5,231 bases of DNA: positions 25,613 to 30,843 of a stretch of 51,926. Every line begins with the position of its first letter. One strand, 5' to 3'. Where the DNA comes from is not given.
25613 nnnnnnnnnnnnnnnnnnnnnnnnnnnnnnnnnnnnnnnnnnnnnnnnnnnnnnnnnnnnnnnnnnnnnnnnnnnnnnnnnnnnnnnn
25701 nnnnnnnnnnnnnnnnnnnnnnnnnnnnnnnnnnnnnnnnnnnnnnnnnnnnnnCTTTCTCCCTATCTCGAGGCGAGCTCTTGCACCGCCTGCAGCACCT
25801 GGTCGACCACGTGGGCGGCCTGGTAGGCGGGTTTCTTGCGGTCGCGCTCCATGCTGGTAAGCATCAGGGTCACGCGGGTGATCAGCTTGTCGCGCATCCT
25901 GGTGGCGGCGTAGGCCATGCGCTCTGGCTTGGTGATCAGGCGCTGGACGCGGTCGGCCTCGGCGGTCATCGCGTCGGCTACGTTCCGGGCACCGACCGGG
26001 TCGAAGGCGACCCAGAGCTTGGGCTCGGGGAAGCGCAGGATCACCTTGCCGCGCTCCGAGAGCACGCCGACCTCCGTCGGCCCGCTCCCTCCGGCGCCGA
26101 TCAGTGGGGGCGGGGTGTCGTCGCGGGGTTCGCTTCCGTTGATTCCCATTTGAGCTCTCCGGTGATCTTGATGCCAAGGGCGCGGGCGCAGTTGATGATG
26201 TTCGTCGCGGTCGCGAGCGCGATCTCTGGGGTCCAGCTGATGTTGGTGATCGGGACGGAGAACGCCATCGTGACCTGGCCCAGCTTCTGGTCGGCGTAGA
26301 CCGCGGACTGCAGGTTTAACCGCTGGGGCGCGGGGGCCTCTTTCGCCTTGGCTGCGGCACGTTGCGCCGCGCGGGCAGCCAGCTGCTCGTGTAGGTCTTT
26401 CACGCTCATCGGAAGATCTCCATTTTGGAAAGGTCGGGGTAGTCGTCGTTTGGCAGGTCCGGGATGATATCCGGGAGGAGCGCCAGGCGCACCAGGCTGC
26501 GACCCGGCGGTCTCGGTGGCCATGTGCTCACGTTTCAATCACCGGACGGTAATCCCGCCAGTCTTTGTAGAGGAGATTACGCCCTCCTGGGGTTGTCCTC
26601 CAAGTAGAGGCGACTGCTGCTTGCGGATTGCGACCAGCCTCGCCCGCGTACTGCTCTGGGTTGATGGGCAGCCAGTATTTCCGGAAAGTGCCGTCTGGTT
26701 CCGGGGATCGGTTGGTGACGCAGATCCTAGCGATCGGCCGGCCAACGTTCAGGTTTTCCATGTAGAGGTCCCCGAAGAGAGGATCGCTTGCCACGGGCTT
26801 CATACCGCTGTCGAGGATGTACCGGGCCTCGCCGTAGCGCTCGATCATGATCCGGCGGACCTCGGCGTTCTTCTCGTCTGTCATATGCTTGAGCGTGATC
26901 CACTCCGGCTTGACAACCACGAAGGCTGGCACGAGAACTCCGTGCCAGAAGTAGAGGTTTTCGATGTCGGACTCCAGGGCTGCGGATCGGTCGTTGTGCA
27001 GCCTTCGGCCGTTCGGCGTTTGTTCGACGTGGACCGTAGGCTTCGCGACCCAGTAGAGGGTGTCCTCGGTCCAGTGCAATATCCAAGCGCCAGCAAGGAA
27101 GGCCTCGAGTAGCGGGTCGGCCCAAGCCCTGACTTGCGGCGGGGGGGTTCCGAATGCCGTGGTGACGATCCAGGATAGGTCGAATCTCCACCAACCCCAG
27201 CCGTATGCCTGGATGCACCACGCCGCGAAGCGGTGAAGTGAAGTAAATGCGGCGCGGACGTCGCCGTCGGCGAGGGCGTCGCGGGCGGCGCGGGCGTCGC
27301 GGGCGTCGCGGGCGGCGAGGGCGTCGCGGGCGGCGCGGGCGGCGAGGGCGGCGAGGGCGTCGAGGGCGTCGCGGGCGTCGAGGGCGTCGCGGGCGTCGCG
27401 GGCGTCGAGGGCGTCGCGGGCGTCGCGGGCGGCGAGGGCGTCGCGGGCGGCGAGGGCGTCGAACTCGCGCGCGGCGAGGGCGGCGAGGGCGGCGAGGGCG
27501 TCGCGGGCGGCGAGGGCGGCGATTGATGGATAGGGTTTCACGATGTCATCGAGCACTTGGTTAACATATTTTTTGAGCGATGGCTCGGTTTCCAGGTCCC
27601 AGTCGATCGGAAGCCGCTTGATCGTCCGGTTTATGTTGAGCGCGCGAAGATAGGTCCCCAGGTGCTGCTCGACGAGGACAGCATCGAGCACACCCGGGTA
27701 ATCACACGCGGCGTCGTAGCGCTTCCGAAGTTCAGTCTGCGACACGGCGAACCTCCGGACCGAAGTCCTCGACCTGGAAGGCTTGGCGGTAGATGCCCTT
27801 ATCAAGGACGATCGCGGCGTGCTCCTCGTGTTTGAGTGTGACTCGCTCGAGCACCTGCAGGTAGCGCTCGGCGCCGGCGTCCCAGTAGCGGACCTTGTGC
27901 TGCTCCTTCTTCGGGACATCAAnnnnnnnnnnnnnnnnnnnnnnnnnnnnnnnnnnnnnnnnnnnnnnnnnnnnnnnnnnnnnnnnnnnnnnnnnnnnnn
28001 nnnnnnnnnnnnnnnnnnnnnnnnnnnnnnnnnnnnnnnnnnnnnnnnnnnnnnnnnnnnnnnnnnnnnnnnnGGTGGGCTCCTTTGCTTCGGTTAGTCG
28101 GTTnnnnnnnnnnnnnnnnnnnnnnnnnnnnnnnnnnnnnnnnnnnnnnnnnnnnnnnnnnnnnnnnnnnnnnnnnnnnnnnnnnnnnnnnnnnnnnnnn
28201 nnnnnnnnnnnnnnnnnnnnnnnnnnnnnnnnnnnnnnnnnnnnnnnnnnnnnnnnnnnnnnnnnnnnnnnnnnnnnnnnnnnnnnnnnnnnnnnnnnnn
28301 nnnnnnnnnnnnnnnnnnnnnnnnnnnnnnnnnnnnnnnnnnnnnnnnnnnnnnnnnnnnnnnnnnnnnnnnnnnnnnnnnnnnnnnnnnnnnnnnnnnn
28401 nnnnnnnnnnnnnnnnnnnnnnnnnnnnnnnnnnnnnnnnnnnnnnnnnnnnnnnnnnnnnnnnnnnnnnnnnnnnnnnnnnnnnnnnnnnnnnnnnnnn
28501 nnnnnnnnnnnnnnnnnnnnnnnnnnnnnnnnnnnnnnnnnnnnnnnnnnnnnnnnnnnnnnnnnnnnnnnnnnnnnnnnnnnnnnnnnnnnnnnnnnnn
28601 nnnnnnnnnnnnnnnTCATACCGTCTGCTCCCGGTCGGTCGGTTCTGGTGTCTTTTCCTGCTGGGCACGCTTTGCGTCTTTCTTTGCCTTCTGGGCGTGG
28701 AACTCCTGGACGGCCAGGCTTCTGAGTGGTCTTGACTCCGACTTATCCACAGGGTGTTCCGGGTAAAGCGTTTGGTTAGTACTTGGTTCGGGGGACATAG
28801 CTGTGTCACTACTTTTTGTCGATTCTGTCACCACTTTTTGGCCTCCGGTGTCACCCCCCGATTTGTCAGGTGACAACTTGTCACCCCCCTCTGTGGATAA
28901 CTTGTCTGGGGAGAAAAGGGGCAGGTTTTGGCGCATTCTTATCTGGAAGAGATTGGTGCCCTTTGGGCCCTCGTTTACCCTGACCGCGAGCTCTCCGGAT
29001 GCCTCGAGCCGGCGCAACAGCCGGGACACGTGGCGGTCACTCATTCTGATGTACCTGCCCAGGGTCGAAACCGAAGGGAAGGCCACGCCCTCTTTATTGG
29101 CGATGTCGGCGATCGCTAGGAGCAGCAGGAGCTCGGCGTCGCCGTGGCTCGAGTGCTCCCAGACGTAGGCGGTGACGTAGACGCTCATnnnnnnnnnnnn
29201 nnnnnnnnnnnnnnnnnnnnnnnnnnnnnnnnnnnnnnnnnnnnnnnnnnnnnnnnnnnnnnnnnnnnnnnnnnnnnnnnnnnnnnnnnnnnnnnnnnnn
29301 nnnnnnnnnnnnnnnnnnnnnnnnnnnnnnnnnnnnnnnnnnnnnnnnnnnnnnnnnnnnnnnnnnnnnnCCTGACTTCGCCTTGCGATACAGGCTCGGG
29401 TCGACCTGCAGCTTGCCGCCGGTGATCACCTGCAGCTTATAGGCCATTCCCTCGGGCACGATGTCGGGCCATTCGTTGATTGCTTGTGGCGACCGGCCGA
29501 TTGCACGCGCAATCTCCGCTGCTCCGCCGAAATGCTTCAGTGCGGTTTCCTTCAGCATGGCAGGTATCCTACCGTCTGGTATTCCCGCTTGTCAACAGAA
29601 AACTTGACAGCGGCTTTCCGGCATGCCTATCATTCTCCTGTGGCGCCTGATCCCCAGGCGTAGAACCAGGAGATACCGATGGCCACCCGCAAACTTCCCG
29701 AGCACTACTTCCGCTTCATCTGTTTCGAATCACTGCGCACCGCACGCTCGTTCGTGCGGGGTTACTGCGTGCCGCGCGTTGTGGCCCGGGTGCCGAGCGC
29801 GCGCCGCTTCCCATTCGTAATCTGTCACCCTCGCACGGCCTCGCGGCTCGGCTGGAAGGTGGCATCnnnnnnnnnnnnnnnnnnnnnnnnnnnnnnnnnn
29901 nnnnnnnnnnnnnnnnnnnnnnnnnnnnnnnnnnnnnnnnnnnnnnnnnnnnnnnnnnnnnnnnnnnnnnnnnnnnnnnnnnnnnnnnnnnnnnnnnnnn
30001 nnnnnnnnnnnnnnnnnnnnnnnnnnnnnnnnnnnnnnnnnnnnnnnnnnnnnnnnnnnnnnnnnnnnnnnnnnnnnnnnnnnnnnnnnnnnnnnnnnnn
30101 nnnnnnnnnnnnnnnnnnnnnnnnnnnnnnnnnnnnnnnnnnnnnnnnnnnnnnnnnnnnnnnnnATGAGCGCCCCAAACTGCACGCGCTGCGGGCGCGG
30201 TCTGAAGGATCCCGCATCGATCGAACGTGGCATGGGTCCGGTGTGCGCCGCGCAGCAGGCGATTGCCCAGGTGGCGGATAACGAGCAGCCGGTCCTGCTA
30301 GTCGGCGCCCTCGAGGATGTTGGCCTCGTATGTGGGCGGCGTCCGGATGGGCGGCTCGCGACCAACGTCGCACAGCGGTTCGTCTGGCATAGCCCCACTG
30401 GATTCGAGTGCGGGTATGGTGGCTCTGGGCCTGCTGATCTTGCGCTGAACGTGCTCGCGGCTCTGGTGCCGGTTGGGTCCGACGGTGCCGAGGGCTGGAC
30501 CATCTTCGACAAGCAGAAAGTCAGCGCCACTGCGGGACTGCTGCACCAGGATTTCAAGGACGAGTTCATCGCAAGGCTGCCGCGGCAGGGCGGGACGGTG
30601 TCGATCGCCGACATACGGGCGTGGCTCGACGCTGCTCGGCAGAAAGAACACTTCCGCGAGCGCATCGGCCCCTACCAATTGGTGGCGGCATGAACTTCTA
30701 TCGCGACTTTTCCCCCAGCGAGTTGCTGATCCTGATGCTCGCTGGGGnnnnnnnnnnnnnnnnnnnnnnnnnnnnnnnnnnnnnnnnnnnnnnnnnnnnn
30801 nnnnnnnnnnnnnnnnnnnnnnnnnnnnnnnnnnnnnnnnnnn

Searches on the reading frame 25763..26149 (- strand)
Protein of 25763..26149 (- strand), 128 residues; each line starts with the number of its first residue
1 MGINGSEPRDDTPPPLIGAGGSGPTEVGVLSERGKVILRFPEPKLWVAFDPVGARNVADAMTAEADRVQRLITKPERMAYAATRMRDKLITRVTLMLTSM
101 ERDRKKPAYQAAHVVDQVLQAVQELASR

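Call 48: search_protein_families(library=pfam, proteins=[window:25763-26149:-], max_evalue=0.01)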
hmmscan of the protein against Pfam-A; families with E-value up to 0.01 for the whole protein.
window:25763-26149:- (128 aa): 0 families

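Call 86: search_protein_families(library=ncbifam, proteins=[window:25763-26149:-], max_evalue=0.01)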
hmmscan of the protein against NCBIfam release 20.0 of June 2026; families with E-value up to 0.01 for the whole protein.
window:25763-26149:- (128 aa): 0 families
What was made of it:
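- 25763..26149 (-): orf128: conserved cassette-associated protein of unknown function, always just upstream of the transferase. No Pfam or NCBIfam hit (calls 48, 86).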

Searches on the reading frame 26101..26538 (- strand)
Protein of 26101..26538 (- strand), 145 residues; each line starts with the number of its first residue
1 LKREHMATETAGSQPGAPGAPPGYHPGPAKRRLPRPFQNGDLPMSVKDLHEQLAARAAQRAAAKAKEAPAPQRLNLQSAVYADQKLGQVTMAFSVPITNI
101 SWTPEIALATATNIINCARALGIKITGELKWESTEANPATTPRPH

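Call 48: search_protein_families(library=pfam, proteins=[window:26101-26538:-], max_evalue=0.01)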
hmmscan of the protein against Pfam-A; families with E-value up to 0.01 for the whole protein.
window:26101-26538:- (145 aa): 0 families

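Call 86: search_protein_families(library=ncbifam, proteins=[window:26101-26538:-], max_evalue=0.01)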
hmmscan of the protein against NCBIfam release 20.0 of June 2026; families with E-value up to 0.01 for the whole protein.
window:26101-26538:- (145 aa): 0 families
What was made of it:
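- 26101..26409 (-): Small conserved protein of unknown function. Listed as a 145-aa ORF reaching 26538; the likely true start is the ATG at 26409. No family hit (calls 48, 86).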

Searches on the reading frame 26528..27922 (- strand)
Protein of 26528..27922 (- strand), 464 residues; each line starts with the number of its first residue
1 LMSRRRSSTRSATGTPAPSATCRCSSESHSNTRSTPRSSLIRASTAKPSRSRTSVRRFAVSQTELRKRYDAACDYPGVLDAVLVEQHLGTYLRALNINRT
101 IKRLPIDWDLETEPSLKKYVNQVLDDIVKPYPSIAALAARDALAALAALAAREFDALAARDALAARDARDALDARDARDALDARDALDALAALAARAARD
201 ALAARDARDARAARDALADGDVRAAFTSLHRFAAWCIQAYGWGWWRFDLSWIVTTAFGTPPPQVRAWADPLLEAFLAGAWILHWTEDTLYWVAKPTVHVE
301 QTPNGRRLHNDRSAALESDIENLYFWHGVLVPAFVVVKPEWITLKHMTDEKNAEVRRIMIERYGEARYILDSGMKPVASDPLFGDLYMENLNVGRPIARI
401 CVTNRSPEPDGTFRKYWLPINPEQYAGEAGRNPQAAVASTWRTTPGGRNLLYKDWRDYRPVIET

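Call 12: search_protein_families(library=pfam, proteins=[window:26528-27922:-], max_evalue=0.01)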
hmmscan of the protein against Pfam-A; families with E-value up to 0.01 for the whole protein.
window:26528-27922:- (464 aa): 1 family
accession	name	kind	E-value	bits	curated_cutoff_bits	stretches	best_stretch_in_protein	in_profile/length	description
PF20530.3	DUF6745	-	1.3e-22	80.6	27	1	284-427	43-185/206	Domain of unknown function (DUF6745)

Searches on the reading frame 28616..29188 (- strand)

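Call 13: search_protein_families(library=pfam, proteins=[window:28616-29188:-], max_evalue=0.01)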
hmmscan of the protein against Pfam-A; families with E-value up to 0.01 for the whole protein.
window:28616-29188:- (190 aa): 3 families
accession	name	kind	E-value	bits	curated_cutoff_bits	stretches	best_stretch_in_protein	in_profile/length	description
PF13730.12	HTH_36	-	1.6e-08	34.6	25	1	17-65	5-53/55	Helix-turn-helix domain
PF21984.2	DnaD_N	-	0.00062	20.4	27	1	17-78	16-76/101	DnaD N-terminal domain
PF12802.13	MarR_2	-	0.0062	17.1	27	0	18-74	6-57/61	MarR family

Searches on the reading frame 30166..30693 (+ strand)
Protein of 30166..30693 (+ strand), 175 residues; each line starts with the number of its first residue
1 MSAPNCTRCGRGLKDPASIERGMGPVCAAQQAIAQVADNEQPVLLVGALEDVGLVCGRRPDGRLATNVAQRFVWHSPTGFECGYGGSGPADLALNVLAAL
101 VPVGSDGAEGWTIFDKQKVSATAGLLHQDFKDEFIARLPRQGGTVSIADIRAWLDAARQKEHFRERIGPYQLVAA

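Call 12: search_protein_families(library=pfam, proteins=[window:30166-30693:+], max_evalue=0.01)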
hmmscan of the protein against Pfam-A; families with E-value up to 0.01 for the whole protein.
window:30166-30693:+ (175 aa): 3 families
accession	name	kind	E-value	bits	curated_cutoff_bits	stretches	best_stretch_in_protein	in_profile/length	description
PF19663.4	DUF6166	-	1.4e-14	54.4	27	2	61-101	16-55/93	Family of unknown function (DUF6166)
PF19474.4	DUF6011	-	5.3e-12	45.5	26.6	1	5-29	10-34/37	Family of unknown function (DUF6011)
PF06071.19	YchF-GTPase_C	-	0.00034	21.1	27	1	103-136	7-40/84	Protein of unknown function (DUF933)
